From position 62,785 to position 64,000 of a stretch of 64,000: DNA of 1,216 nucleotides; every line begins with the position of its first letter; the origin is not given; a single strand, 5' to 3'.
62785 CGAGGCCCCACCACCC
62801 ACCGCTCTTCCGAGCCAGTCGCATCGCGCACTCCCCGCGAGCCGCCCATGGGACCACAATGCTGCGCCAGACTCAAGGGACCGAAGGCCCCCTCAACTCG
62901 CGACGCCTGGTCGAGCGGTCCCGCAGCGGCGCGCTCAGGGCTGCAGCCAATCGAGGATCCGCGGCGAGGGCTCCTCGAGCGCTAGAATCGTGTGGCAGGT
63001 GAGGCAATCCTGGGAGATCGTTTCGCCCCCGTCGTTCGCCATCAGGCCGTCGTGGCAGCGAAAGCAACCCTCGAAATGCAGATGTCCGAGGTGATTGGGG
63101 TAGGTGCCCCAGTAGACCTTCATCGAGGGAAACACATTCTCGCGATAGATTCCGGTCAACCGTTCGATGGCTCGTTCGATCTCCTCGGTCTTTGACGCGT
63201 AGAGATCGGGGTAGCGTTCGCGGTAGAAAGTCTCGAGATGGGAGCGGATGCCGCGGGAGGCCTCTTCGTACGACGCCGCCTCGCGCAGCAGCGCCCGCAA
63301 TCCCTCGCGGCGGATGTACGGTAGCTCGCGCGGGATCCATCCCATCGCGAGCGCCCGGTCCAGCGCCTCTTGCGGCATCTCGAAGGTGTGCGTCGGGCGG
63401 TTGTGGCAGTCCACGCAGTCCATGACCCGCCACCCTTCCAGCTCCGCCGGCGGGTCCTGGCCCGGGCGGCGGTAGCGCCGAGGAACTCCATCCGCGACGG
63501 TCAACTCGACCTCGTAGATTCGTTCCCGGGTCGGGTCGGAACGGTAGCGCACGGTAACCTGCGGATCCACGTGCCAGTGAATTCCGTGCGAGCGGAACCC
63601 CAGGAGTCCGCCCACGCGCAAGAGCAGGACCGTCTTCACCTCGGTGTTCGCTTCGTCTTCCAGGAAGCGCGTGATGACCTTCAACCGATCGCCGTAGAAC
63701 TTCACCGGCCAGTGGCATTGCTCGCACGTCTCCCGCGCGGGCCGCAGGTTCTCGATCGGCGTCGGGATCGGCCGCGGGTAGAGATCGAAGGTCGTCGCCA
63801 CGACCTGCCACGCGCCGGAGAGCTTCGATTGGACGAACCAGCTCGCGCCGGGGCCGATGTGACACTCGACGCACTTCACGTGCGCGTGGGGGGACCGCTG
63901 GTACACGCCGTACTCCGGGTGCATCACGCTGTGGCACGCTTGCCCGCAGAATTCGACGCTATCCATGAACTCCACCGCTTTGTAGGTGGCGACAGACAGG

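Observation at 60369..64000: A multihaem cytochrome cluster has a CbcL-type cytochrome b/c fusion and a NapC/NirT-like protein, with no catalytic reductase in view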

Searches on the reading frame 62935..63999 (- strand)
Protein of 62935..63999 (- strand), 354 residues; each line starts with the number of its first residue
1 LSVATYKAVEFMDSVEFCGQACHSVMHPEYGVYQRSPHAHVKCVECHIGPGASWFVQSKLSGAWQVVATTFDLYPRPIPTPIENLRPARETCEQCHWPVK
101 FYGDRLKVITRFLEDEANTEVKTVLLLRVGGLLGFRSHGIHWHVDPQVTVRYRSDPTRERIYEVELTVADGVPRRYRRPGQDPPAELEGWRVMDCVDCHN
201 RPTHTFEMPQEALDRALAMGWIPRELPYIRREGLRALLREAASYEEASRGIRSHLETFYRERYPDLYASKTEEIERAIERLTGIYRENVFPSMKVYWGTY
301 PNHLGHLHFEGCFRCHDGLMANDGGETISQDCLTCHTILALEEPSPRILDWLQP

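Call 4: search_protein_families(library=pfam, proteins=[window:62935-63999:-], max_evalue=0.1)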
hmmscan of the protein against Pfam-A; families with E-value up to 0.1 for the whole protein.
window:62935-63999:- (354 aa): 7 families
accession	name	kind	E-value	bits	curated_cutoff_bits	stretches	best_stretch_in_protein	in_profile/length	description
PF14522.11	Cytochrome_C7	-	3.4e-06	27.2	24.8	1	311-337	43-67/67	Cytochrome c7 and related cytochrome c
PF03264.19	Cytochrom_NNT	-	8e-06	26.1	24.1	1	3-70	24-95/174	NapC/NirT cytochrome c family, N-terminal region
PF14537.11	Cytochrom_c3_2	-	0.0001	23.1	25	0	308-338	4-35/79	Cytochrome c3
PF02085.21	Cytochrom_CIII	-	0.0019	19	22.9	0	302-339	24-56/101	Class III cytochrome C family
PF13442.11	Cytochrome_CBB3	-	0.0047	17.7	27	0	321-337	3-19/68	Cytochrome C oxidase, cbb3-type, subunit III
PF02335.20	Cytochrom_C552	-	0.018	14.4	24.1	0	6-48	207-252/438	Cytochrome c552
PF25806.1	RHH_ERCC6L2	-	0.054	14.2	27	0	252-277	38-63/75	ERCC6L2-like, ribbon-helix-helix domain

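Call 5: search_protein_families(library=ncbifam, proteins=[window:62935-63999:-], max_evalue=0.1)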
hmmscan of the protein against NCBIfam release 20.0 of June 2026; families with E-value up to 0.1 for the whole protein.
window:62935-63999:- (354 aa): 5 families
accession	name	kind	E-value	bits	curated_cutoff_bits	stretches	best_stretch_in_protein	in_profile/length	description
TIGR03153.1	cytochr_NrfH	equivalog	6e-13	49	134.2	1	8-97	21-110/138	cytochrome c nitrite reductase small subunit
TIGR03507.1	decahem_SO1788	subfamily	0.00059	18.4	209.3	0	5-104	233-310/672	OmcA/MtrC family decaheme c-type cytochrome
NF011606.0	PRK15032.1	equivalog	0.011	14.9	455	1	3-68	33-102/390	pentaheme c-type cytochrome TorC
NF003327.0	PRK04338.1-1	equivalog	0.05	12.5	568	1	227-285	173-234/373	tRNA (guanine(26)-N(2))-dimethyltransferase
NF047727.1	4hemeCytCCctA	equivalog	0.053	13.7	180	1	306-340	34-68/109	tetraheme c-type cytochrome CctA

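Call 13: search_solved_structures(query=window:62935-63999:-, max_evalue=0.01, show_alignments=2)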
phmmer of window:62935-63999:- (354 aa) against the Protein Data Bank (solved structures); distinct sequences matched with E-value up to 0.01: 0.

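Call 30: find_homologous_proteins(query=window:62935-63999:-)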
Query window:62935-63999:- (354 aa): 7999 proteins with E <= 0.001 among 8000 candidates; the best 120 are listed.
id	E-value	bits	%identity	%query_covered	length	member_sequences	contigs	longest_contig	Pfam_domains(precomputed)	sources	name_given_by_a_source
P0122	4.6e-250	847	100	100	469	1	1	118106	PF03264.20,PF14522.12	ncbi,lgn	-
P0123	6.9e-160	551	66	100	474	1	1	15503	PF03264.20,PF14522.12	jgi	jgi:nitrate/TMAO reductase-like tetraheme cytochrome c subunit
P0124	6.2e-157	541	66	100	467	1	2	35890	PF03264.20,PF14522.12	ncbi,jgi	-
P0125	1.3e-156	540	66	100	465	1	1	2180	PF14537.12,PF03264.20,PF14522.12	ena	-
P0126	1.6e-156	540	63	100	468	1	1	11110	PF14537.12,PF03264.20,PF14522.12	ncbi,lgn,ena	-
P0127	3.0e-155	535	63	100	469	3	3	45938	PF14537.12,PF03264.20,PF14522.12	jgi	jgi:hypothetical protein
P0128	1.3e-154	533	63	100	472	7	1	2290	PF03264.20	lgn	-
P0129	2.2e-154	532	64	100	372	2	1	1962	PF14537.12,PF03264.20,PF14522.12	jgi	jgi:hypothetical protein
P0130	2.5e-154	532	63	100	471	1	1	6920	PF03264.20,PF14522.12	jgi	jgi:hypothetical protein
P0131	7.0e-154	531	63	100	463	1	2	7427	PF14537.12,PF03264.20,PF14522.12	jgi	jgi:hypothetical protein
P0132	9.3e-154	530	63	100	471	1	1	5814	PF03264.20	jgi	jgi:hypothetical protein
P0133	1.2e-153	530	62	100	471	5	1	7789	PF03264.20,PF14522.12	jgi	jgi:nitrate/TMAO reductase-like tetraheme cytochrome c subunit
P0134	2.3e-153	529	63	100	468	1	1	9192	PF14537.12,PF03264.20,PF02085.22,PF14522.12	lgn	-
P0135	3.8e-153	528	62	100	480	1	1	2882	PF03264.20,PF14522.12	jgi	-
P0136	5.1e-153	528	62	100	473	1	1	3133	PF03264.20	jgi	-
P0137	5.3e-153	528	64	100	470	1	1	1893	PF14537.12,PF03264.20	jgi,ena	-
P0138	6.9e-153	528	65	100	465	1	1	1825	PF03264.20,PF14522.12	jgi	jgi:hypothetical protein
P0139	7.3e-153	527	61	100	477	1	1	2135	PF03264.20,PF14522.12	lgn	-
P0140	7.5e-153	527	62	100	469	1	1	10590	PF03264.20,PF14522.12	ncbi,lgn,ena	-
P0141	1.1e-152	527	63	100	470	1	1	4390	PF03264.20,PF14522.12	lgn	-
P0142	1.6e-152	526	63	100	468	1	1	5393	PF03264.20,PF14522.12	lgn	-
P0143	2.5e-152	526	63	100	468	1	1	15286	PF03264.20,PF14522.12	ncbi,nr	ncbi:MAG TPA: NapC/NirT family cytochrome c [Candidatus Polarisedimenticolaceae bacterium]|nr:NapC/N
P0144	3.2e-152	525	63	100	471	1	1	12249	PF03264.20,PF14522.12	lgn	-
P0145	3.7e-152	525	62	100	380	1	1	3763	PF14537.12,PF03264.20,PF14522.12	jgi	jgi:hypothetical protein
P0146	4.2e-152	525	62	100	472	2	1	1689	PF03264.20,PF14522.12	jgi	jgi:hypothetical protein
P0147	5.1e-152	525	62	100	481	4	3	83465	PF14537.12,PF03264.20,PF14522.12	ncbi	-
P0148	5.9e-152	524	62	100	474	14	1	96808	PF14537.12,PF03264.20,PF14522.12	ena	-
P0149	1.1e-151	524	63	100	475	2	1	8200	PF03264.20,PF14522.12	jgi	jgi:nitrate/TMAO reductase-like tetraheme cytochrome c subunit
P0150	1.2e-151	523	61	100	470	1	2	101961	PF03264.20,PF14522.12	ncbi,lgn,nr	ncbi:MAG: NapC/NirT family cytochrome c [Acidobacteria bacterium]|nr:NapC/NirT family cytochrome c [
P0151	1.2e-151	523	63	100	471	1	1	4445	PF03264.20,PF14522.12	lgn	-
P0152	2.7e-151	522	62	100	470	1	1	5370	PF03264.20,PF02085.22,PF14522.12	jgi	-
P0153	4.9e-151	521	62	100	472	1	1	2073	PF03264.20,PF14522.12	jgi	jgi:hypothetical protein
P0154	5.0e-151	521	63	100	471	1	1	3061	PF03264.20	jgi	jgi:hypothetical protein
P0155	5.6e-151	521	60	100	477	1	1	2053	PF03264.20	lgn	-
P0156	6.9e-151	521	65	97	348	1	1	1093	PF14537.12,PF03264.20,PF14522.12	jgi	jgi:hypothetical protein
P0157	9.2e-151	521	62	100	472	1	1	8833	PF03264.20,PF14522.12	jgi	jgi:nitrate/TMAO reductase-like tetraheme cytochrome c subunit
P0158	1.4e-150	520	63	100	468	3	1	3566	PF03264.20,PF14522.12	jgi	jgi:hypothetical protein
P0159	3.5e-150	519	60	100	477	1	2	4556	PF14537.12,PF03264.20,PF14522.12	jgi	jgi:nitrate/TMAO reductase-like tetraheme cytochrome c subunit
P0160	8.5e-150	517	62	100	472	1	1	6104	PF03264.20,PF14522.12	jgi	-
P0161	8.7e-150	517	61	100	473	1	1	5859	PF03264.20,PF14522.12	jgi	jgi:nitrate/TMAO reductase-like tetraheme cytochrome c subunit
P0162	1.0e-149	517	64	100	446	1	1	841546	PF14537.12,PF03264.20,PF14522.12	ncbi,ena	-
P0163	2.1e-149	516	62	100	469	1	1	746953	PF03264.20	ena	-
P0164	2.4e-149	516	61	100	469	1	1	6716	PF03264.20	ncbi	-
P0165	3.7e-149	515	61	100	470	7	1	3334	PF03264.20,PF02085.22,PF14522.12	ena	-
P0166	4.0e-149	515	62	100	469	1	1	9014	PF03264.20,PF14522.12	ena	-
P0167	5.1e-149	515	61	100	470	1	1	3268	PF14537.12,PF03264.20,PF14522.12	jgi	jgi:hypothetical protein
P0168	6.0e-149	515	62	100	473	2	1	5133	PF03264.20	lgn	-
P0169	6.1e-149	515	62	100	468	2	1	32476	PF14537.12,PF03264.20,PF14522.12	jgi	jgi:hypothetical protein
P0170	6.6e-149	514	62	100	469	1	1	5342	PF03264.20,PF14522.12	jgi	-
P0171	8.7e-149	514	61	100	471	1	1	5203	PF14537.12,PF03264.20,PF14522.12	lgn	-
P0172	1.0e-148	514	62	100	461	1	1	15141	PF03264.20,PF14522.12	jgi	jgi:hypothetical protein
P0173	1.5e-148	513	63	100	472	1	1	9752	PF03264.20,PF14522.12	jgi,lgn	-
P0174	1.6e-148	513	62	100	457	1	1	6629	PF03264.20,PF14522.12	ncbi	-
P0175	2.3e-148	513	62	100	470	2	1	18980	PF14537.12,PF03264.20,PF14522.12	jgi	jgi:hypothetical protein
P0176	2.4e-148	513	61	100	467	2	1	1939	PF03264.20,PF14522.12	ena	-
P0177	2.5e-148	513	62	100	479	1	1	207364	PF03264.20,PF14522.12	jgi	jgi:nitrate/TMAO reductase-like tetraheme cytochrome c subunit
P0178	3.4e-148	512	62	100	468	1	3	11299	PF14537.12,PF03264.20,PF14522.12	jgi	jgi:cytochrome c551/c552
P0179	3.6e-148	512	63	100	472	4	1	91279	PF03264.20,PF14522.12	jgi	-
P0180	3.6e-148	512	61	100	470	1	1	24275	PF14537.12,PF03264.20,PF14522.12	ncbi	-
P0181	4.6e-148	512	60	100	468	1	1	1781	PF14537.12,PF03264.20,PF14522.12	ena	-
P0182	6.8e-148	511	63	100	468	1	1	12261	PF14537.12,PF03264.20,PF14522.12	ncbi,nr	ncbi:MAG: cytochrome C [Acidobacteria bacterium]|nr:MAG: cytochrome C [Acidobacteriota bacterium]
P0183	8.1e-148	511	61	100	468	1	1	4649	PF14537.12,PF03264.20,PF14522.12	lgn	-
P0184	8.3e-148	511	61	100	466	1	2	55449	PF03264.20,PF14522.12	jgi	jgi:nitrate/TMAO reductase-like tetraheme cytochrome c subunit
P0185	9.1e-148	511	62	100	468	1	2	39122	PF14537.12,PF03264.20,PF14522.12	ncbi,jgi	ncbi:MAG: NapC/NirT family cytochrome c [Acidobacteriota bacterium]|jgi:hypothetical protein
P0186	9.4e-148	511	62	100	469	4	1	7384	PF14537.12,PF03264.20,PF14522.12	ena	-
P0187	1.0e-147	510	60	100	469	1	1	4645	PF14537.12,PF03264.20,PF14522.12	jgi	jgi:nitrate/TMAO reductase-like tetraheme cytochrome c subunit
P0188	1.2e-147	510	61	100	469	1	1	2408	PF14537.12,PF03264.20,PF14522.12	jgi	-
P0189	1.5e-147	510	61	100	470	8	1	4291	PF14537.12,PF03264.20,PF14522.12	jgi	jgi:hypothetical protein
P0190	1.6e-147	510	60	100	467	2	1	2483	PF14537.12,PF03264.20,PF14522.12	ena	-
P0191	2.1e-147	509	61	100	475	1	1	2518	PF03264.20,PF14522.12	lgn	-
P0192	2.6e-147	509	61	100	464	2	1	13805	PF03264.20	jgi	jgi:nitrate/TMAO reductase-like tetraheme cytochrome c subunit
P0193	4.2e-147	508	62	100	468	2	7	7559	PF14537.12,PF03264.20,PF14522.12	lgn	-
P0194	5.0e-147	508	61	100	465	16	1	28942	PF14537.12,PF03264.20,PF14522.12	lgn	-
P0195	5.2e-147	508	62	100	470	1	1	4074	PF03264.20,PF14522.12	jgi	-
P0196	5.9e-147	508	60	100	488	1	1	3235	PF03264.20,PF14522.12,PF22113.2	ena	-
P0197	9.6e-147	507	62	100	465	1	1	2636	PF03264.20,PF14522.12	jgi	jgi:hypothetical protein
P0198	9.6e-147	507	62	100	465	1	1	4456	PF03264.20,PF14522.12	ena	-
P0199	1.1e-146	507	61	100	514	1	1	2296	PF14537.12,PF03264.20,PF14522.12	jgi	jgi:hypothetical protein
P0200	1.1e-146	507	62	100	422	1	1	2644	PF14537.12,PF03264.20,PF14522.12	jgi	jgi:hypothetical protein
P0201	1.1e-146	507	61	100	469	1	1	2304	PF14537.12,PF03264.20,PF14522.12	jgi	jgi:nitrate/TMAO reductase-like tetraheme cytochrome c subunit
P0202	1.2e-146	507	59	100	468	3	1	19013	PF03264.20,PF14522.12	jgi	jgi:hypothetical protein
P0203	1.2e-146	507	62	96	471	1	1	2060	PF03264.20,PF14522.12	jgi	-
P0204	1.3e-146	507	61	100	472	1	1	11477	PF03264.20,PF14522.12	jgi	jgi:hypothetical protein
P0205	1.4e-146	507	62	99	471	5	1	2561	PF14537.12,PF03264.20,PF14522.12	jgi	jgi:nitrate/TMAO reductase-like tetraheme cytochrome c subunit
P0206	1.6e-146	507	63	100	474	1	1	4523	PF03264.20,PF14522.12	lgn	-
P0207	2.6e-146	506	62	99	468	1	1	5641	PF03264.20,PF14522.12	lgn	-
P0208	2.6e-146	506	62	100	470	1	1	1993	PF03264.20,PF14522.12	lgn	-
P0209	2.6e-146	506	61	99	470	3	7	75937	PF03264.20,PF14522.12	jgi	jgi:nitrate/TMAO reductase-like tetraheme cytochrome c subunit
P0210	2.7e-146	506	61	100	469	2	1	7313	PF14537.12,PF03264.20,PF14522.12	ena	-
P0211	3.3e-146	506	58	100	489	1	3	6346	PF03264.20,PF14522.12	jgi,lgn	jgi:hypothetical protein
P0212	4.4e-146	505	-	-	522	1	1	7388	PF14537.12,PF03264.20,PF14522.12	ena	-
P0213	4.6e-146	505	60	100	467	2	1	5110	PF14537.12,PF03264.20,PF14522.12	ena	-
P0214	5.4e-146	505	60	100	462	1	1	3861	PF14537.12,PF03264.20,PF02085.22,PF14522.12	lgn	-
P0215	5.9e-146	505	62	100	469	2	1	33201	PF14537.12,PF03264.20,PF14522.12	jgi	-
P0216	6.0e-146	505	61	100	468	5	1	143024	PF14537.12,PF03264.20,PF14522.12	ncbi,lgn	-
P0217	6.2e-146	505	61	100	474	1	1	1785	PF03264.20,PF14522.12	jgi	jgi:nitrate/TMAO reductase-like tetraheme cytochrome c subunit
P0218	8.1e-146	504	62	100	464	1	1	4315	PF03264.20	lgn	-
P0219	8.4e-146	504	61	100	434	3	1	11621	PF03264.20,PF14522.12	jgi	-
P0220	8.9e-146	504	62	100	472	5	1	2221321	PF03264.20,PF14522.12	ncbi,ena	-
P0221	9.8e-146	504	59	100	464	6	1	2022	PF14537.12,PF03264.20,PF14522.12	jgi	-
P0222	1.1e-145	504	57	100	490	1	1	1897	PF03264.20,PF14522.12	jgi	-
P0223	1.2e-145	504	59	100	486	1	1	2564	PF03264.20,PF14522.12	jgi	jgi:NapC/NirT cytochrome c family, N-terminal region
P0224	1.4e-145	503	59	99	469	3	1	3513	PF03264.20,PF14522.12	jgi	jgi:hypothetical protein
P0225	1.5e-145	503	61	100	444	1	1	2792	PF14537.12,PF03264.20,PF14522.12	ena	-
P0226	1.7e-145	503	61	100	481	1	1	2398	PF03264.20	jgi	jgi:hypothetical protein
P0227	1.9e-145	503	61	100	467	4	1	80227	PF14537.12,PF03264.20,PF02085.22,PF14522.12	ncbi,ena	-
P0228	2.0e-145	503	61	99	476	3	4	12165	PF14537.12,PF03264.20,PF14522.12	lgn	-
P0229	2.3e-145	503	61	100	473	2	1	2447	PF03264.20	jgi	-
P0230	2.8e-145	502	61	100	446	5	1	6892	PF14537.12,PF03264.20,PF14522.12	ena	-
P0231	2.9e-145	502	61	100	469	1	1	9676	PF14537.12,PF03264.20,PF14522.12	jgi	jgi:NapC/NirT cytochrome c family, N-terminal region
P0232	3.0e-145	502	60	100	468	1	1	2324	PF03264.20,PF14522.12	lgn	-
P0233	3.0e-145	502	60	100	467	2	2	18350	PF14537.12,PF03264.20,PF14522.12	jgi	jgi:NapC/NirT cytochrome c family protein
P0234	3.1e-145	502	60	100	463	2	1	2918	PF14537.12,PF03264.20,PF14522.12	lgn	-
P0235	3.3e-145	502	60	100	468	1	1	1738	PF03264.20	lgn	-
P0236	3.5e-145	502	61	100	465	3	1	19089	PF03264.20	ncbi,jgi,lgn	-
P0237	4.3e-145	502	60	100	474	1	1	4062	PF03264.20,PF14522.12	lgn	-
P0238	4.6e-145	502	61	100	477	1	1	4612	PF03264.20,PF14522.12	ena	-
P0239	4.8e-145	502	59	100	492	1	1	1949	PF03264.20,PF02085.22,PF14522.12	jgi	jgi:nitrate/TMAO reductase-like tetraheme cytochrome c subunit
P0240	5.5e-145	501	61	100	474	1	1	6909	PF03264.20,PF14522.12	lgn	-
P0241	6.9e-145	501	60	100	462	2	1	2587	PF03264.20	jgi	jgi:nitrate/TMAO reductase-like tetraheme cytochrome c subunit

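Call 45: search_protein_families(library=ncbifam, proteins=[P0122], max_evalue=0.001)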
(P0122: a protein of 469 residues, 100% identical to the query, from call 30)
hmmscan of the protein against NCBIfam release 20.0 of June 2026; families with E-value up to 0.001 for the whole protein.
P0122 (469 aa): 2 families
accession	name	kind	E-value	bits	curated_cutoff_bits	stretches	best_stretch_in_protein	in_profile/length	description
TIGR03153.1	cytochr_NrfH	equivalog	4.3e-14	52.7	134.2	1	107-212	4-110/138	cytochrome c nitrite reductase small subunit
NF011606.0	PRK15032.1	equivalog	3.9e-05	22.9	455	1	94-183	9-102/390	pentaheme c-type cytochrome TorC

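Call 51: find_encoding_contigs(protein=P0122, flank=10000, max_places=3)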
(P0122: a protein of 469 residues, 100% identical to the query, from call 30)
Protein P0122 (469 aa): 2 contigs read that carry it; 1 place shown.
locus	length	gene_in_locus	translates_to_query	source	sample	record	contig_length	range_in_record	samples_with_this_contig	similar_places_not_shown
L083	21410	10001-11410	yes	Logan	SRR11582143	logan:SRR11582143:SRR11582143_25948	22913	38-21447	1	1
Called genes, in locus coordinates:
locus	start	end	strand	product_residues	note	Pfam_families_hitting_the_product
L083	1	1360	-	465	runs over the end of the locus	?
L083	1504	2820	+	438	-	PF19289:PmbA_TldD_3rd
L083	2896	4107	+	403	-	-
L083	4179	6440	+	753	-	-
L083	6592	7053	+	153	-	PF00355:Rieske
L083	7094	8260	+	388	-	PF00033:Cytochrome_B, PF13631:Cytochrom_B_N_2, PF00032:Cytochrom_B_C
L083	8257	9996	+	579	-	PF02085:Cytochrom_CIII (faint), PF09699:Paired_CXXCH_1 (faint), PF14522:Cytochrome_C7 (faint), PF22113:Mtrc-MtrF_II-IV_dom (faint), PF14537:Cytochrom_c3_2 (weak)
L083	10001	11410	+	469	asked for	PF03264:Cytochrom_NNT (weak), PF14522:Cytochrome_C7 (faint)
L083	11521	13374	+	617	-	PF02085:Cytochrom_CIII (faint), PF14522:Cytochrome_C7 (faint), PF14537:Cytochrom_c3_2 (faint), PF09699:Paired_CXXCH_1 (faint), PF01292:Ni_hydr_CYTB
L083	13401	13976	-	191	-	PF22113:Mtrc-MtrF_II-IV_dom (faint), PF14522:Cytochrome_C7 (faint), PF09699:Paired_CXXCH_1 (faint), PF13435:Cytochrome_C554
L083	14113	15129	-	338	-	PF01636:APH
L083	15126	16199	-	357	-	PF00483:NTP_transferase, PF12804:NTP_transf_3, PF24894:Hexapep_GlmU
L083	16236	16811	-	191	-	PF01928:CYTH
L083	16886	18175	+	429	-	PF00109:ketoacyl-synt, PF02801:Ketoacyl-synt_C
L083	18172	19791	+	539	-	PF20154:LNT_N, PF00795:CN_hydrolase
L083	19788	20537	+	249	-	PF02633:Creatininase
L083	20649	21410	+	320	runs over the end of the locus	-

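Call 52: find_encoding_contigs(protein=P0124, flank=8000, max_places=2)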
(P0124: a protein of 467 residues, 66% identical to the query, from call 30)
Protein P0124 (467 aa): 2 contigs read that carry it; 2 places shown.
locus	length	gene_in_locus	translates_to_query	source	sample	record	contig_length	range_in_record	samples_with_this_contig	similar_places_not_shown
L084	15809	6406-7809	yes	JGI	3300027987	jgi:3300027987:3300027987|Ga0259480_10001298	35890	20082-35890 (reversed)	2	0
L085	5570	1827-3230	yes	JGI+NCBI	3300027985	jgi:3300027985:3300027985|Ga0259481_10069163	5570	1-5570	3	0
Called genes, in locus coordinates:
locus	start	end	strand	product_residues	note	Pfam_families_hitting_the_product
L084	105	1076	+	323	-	PF13531:SBP_bac_11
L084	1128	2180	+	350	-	PF02445:NadA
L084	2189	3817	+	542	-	PF00890:FAD_binding_2, PF01266:DAO, PF07992:Pyr_redox_2 (faint), PF02910:Succ_DH_flav_C (weak)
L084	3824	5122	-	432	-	PF02550:AcetylCoA_hydro, PF13336:AcetylCoA_hyd_C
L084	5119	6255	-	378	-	PF05222:AlaDh_PNT_N, PF01262:AlaDh_PNT_C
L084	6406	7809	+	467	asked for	PF03264:Cytochrom_NNT, PF14522:Cytochrome_C7 (faint)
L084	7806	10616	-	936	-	PF09699:Paired_CXXCH_1 (faint), PF14522:Cytochrome_C7 (faint), PF14537:Cytochrom_c3_2 (faint)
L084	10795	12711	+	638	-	PF09699:Paired_CXXCH_1 (faint), PF14522:Cytochrome_C7 (faint), PF14537:Cytochrom_c3_2 (faint), PF22113:Mtrc-MtrF_II-IV_dom (faint), PF01292:Ni_hydr_CYTB (weak)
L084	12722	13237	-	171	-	PF13474:SnoaL_3, PF14534:DUF4440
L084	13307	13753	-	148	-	PF13442:Cytochrome_CBB3 (faint)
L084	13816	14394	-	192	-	PF02508:Rnf-Nqr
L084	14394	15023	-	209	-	PF02508:Rnf-Nqr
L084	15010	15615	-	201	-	PF04205:FMN_bind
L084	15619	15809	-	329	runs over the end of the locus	PF03116:NQR2_RnfD_RnfE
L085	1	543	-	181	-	?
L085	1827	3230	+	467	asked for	PF03264:Cytochrom_NNT, PF14522:Cytochrome_C7 (faint)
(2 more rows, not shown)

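Call 53: find_encoding_contigs(protein=P0127, flank=8000, max_places=2)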
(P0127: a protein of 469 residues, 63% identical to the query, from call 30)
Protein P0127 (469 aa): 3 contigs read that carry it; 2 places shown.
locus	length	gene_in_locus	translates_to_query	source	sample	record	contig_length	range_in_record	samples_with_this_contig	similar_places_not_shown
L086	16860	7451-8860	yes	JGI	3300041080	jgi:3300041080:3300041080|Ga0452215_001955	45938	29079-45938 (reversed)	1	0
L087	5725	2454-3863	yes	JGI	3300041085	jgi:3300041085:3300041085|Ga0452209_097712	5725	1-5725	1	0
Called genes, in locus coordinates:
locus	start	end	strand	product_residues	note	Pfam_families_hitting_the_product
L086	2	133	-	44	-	?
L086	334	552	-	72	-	-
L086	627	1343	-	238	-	PF02492:cobW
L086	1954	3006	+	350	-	PF02445:NadA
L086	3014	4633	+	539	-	PF00890:FAD_binding_2, PF01266:DAO, PF07992:Pyr_redox_2 (faint), PF02910:Succ_DH_flav_C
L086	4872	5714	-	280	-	PF03544:TonB_C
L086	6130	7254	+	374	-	PF14522:Cytochrome_C7 (faint), PF13435:Cytochrome_C554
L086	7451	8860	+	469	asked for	PF03264:Cytochrom_NNT (weak), PF14522:Cytochrome_C7 (faint), PF14537:Cytochrom_c3_2 (faint)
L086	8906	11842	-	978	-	PF09699:Paired_CXXCH_1 (faint), PF14522:Cytochrome_C7 (faint), PF14537:Cytochrom_c3_2 (faint)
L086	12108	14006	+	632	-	PF02085:Cytochrom_CIII (faint), PF09699:Paired_CXXCH_1 (faint), PF14522:Cytochrome_C7 (faint), PF14537:Cytochrom_c3_2 (faint), PF01292:Ni_hydr_CYTB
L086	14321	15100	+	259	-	PF14522:Cytochrome_C7 (faint), PF14537:Cytochrom_c3_2 (faint), PF22678:Cytochrom_c_NrfB-like (faint), PF09699:Paired_CXXCH_1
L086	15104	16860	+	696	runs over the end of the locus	-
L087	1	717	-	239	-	?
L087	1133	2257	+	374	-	PF14522:Cytochrome_C7 (faint), PF13435:Cytochrome_C554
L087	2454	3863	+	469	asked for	PF03264:Cytochrom_NNT (weak), PF14522:Cytochrome_C7 (faint), PF14537:Cytochrom_c3_2 (faint)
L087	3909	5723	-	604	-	?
